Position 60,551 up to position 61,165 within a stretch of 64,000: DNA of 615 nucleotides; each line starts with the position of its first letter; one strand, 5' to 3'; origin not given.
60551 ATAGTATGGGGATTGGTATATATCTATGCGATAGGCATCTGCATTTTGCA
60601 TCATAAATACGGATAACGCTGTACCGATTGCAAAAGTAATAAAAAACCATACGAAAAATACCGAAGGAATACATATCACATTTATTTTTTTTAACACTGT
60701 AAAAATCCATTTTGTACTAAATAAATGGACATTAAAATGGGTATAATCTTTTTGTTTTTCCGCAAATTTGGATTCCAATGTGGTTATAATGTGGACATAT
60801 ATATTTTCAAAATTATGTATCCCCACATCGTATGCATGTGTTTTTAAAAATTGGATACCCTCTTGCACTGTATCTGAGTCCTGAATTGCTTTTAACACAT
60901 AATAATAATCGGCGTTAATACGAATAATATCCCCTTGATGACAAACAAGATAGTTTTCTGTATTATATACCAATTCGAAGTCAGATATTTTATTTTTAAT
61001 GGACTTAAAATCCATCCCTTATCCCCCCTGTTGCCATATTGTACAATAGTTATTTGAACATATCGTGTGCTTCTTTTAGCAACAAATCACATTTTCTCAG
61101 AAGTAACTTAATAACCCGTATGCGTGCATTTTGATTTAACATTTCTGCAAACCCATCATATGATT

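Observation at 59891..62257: M50-like membrane metalloprotease, unknown 276-aa protein and a 44-aa peptide with DDDDDDK tail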

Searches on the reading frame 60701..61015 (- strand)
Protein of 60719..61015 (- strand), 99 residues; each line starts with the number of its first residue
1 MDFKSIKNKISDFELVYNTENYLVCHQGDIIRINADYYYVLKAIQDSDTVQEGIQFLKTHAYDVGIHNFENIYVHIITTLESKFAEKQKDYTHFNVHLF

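Call 57: search_protein_families(library=pfam, proteins=[window:60719-61015:-], max_evalue=10)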
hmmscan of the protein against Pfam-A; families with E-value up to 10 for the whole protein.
seq(99 aa): 3 families
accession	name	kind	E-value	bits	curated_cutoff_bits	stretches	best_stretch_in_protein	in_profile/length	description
PF08282.18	Hydrolase_3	-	0.037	14.2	20.9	1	13-90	48-124/255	haloacid dehalogenase-like hydrolase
PF06138.17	Chordopox_E11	-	0.041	14.7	27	1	7-78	43-120/126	Chordopoxvirus E11 protein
PF07406.16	NICE-3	-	0.092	13.3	22.7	1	15-93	73-148/181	NICE-3 protein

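Call 79: search_solved_structures(query=A7, max_evalue=10)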
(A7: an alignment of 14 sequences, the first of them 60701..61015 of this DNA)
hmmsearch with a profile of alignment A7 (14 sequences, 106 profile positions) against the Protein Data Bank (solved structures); distinct sequences matched with E-value up to 10: 2.
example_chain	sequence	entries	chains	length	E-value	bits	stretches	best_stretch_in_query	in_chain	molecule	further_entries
6tey_A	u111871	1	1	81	0.12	15.8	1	35-87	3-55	DNA-binding protein TubR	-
5sxy_A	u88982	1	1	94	1.1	12.7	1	30-65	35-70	Bifunctional coenzyme PQQ synthesis protein C/D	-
